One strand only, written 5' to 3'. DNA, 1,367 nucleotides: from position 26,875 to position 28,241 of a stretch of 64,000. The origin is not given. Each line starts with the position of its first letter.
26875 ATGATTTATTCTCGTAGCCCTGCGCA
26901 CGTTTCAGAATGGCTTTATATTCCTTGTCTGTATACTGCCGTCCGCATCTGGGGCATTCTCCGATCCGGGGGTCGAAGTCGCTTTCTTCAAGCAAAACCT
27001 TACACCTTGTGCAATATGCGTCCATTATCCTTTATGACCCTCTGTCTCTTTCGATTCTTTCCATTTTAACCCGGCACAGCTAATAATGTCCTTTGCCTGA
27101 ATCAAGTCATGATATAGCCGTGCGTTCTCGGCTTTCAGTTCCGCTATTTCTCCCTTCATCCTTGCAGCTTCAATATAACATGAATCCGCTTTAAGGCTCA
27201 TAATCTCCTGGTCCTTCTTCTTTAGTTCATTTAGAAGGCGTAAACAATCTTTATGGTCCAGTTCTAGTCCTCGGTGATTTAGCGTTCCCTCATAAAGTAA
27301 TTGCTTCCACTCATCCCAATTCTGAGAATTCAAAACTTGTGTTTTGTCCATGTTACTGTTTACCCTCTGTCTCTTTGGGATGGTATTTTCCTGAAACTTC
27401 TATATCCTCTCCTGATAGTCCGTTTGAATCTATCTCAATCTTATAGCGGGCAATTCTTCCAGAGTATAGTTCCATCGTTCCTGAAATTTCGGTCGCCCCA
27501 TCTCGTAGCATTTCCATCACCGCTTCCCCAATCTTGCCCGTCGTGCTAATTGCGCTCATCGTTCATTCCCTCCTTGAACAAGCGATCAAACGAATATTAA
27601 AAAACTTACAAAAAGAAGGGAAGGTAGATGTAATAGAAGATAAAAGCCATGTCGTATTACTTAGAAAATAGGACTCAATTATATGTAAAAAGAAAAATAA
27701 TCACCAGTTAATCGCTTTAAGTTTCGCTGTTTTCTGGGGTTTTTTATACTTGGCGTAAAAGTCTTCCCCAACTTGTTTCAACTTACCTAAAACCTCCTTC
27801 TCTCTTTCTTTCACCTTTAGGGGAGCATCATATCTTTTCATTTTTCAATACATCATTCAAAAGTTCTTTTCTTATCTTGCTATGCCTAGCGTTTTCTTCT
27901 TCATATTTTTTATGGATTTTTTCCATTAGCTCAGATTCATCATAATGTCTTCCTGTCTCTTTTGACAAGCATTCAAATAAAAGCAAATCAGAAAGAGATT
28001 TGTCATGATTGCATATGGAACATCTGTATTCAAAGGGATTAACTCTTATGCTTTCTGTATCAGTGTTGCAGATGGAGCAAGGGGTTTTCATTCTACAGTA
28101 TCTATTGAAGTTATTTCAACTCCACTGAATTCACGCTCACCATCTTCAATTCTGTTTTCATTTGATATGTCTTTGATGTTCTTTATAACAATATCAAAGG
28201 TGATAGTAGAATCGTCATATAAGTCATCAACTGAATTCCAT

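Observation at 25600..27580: Conserved 41-nt inter-cassette linker fusing stop, Shine-Dalgarno and start across at least six consecutive small genes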

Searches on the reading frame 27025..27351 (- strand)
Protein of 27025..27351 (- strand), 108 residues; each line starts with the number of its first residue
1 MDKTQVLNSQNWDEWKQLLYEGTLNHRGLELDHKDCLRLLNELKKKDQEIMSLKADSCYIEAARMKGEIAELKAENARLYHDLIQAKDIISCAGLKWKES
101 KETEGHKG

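Call 13: search_protein_families(library=pfam, proteins=[window:27025-27351:-], max_evalue=1)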
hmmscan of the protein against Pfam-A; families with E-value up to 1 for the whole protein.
window:27025-27351:- (108 aa): 3 families
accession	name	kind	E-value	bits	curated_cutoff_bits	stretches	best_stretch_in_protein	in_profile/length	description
PF24918.1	NET2A_C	-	0.032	14.5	27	1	53-90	120-157/180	NET2A, C-terminal domain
PF13935.11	Ead_Ea22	-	0.074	14.1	27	1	34-78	67-108/139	Ead/Ea22-like protein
PF23969.1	DUF7296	-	0.18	12.8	27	1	60-105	27-71/115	Domain of unknown function (DUF7296)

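Call 14: search_protein_families(library=phrogs, proteins=[window:27025-27351:-], max_evalue=1)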
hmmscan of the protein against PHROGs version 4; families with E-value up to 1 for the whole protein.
window:27025-27351:- (108 aa): 4 families
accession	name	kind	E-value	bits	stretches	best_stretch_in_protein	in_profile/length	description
phrog_3671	-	unknown function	0.091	14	1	45-83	35-73/87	-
phrog_368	-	unknown function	0.095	13.6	1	34-91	68-141/239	-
phrog_13849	-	unknown function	0.2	12.7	0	59-91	12-44/71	-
phrog_25501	-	unknown function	0.24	12.4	1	44-81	33-70/211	-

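Call 46: find_encoding_contigs(protein=window:27025-27351:-, flank=5000, max_places=10)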
Protein window:27025-27351:- (108 aa): 3 contigs read that carry it; 1 place shown.
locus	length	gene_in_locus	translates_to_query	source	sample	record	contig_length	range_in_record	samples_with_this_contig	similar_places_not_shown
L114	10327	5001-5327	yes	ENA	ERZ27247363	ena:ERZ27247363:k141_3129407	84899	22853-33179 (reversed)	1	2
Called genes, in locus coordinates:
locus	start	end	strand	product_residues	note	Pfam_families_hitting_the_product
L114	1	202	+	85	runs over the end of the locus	-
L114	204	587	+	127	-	-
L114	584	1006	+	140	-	-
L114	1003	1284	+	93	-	-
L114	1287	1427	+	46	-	-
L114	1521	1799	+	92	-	-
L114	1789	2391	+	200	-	-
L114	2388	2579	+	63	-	-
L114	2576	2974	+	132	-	PF09643:YopX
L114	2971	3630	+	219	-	PF03692:CxxCxxCC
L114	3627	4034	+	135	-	-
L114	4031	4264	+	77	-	-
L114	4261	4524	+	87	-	-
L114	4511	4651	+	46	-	-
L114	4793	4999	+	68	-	-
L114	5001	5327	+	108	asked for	-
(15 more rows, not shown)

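Call 57: find_homologous_proteins(query=window:27025-27351:-, max_evalue=1)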
Query window:27025-27351:- (108 aa): 1 proteins with E <= 1 among 4 candidates.
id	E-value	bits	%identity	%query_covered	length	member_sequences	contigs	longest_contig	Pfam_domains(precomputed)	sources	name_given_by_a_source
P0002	3.9e-65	234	100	100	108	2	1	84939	-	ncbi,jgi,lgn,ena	ncbi:MAG: hypothetical protein WC444_05800 [Candidatus Paceibacterota bacterium]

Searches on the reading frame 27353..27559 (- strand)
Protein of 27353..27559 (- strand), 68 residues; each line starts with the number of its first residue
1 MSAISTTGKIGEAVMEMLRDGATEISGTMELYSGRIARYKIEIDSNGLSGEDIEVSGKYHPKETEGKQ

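Call 13: search_protein_families(library=pfam, proteins=[window:27353-27559:-], max_evalue=1)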
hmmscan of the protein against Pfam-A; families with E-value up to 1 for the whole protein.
window:27353-27559:- (68 aa): 0 families

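Call 14: search_protein_families(library=phrogs, proteins=[window:27353-27559:-], max_evalue=1)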
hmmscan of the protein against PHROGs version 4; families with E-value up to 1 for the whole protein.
window:27353-27559:- (68 aa): 2 families
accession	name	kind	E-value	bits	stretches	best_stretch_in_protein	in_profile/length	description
phrog_19846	-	unknown function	0.091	11.3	1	22-53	1127-1156/1272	-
phrog_28481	-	unknown function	0.2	12.6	1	18-63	41-82/165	-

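Call 45: find_encoding_contigs(protein=window:27353-27559:-, flank=5000, max_places=10)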
Protein window:27353-27559:- (68 aa): 3 contigs read that carry it; 1 place shown.
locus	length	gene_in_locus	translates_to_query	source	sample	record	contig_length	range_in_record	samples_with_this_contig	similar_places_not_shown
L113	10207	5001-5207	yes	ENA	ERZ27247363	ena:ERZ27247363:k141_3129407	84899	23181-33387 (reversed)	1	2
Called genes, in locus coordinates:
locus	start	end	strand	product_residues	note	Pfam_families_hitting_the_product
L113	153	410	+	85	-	-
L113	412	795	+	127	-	-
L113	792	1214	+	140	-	-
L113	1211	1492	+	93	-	-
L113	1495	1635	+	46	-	-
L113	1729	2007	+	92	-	-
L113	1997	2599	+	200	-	-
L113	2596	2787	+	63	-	-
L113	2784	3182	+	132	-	PF09643:YopX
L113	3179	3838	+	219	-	PF03692:CxxCxxCC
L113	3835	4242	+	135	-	-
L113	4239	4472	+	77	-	-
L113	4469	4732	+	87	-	-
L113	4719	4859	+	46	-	-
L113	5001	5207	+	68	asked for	-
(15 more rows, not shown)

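Call 83: search_protein_families(library=pfam, proteins=[L118:9621-10004:+, L118:9018-9461:+], max_evalue=0.01)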
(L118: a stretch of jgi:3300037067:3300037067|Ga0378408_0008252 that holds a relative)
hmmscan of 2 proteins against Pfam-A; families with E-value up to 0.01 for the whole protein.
L118:9621-10004:+ (127 aa): 0 families

L118:9018-9461:+ (147 aa): 0 families

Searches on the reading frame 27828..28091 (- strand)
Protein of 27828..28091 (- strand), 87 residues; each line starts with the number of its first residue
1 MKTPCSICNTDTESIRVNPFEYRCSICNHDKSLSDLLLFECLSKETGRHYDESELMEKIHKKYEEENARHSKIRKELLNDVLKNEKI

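Call 13: search_protein_families(library=pfam, proteins=[window:27828-28091:-], max_evalue=1)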
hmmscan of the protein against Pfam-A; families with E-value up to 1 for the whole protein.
window:27828-28091:- (87 aa): 3 families
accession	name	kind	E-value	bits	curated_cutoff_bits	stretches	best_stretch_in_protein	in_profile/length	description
PF21817.3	CapR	-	0.0081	16.8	24.2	2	20-33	31-44/67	CapR homology domain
PF03107.22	C1_2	-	0.014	16.2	26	1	3-28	18-40/48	C1 domain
PF06467.20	zf-FCS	-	0.12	12.7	22.4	0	22-34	5-15/39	MYM-type Zinc finger with FCS sequence motif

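Call 14: search_protein_families(library=phrogs, proteins=[window:27828-28091:-], max_evalue=1)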
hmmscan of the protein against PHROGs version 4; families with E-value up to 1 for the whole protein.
window:27828-28091:- (87 aa): 0 families

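Call 80: find_encoding_contigs(protein=window:27828-28091:-, flank=4000, max_places=8)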
Protein window:27828-28091:- (87 aa): 3 contigs read that carry it; 1 place shown.
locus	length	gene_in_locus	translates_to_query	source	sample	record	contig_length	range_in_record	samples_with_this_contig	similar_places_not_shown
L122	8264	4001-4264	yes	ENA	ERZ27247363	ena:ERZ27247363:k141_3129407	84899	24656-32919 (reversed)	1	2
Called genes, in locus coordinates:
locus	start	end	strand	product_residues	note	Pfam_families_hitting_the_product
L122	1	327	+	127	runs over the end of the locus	-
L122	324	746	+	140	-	-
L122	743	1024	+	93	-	-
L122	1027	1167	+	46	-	-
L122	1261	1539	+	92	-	-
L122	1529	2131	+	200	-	-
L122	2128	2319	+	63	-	-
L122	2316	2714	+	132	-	PF09643:YopX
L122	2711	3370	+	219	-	PF03692:CxxCxxCC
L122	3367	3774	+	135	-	-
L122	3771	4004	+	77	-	-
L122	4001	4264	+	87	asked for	-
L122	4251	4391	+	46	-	-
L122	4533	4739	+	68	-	-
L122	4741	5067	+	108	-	-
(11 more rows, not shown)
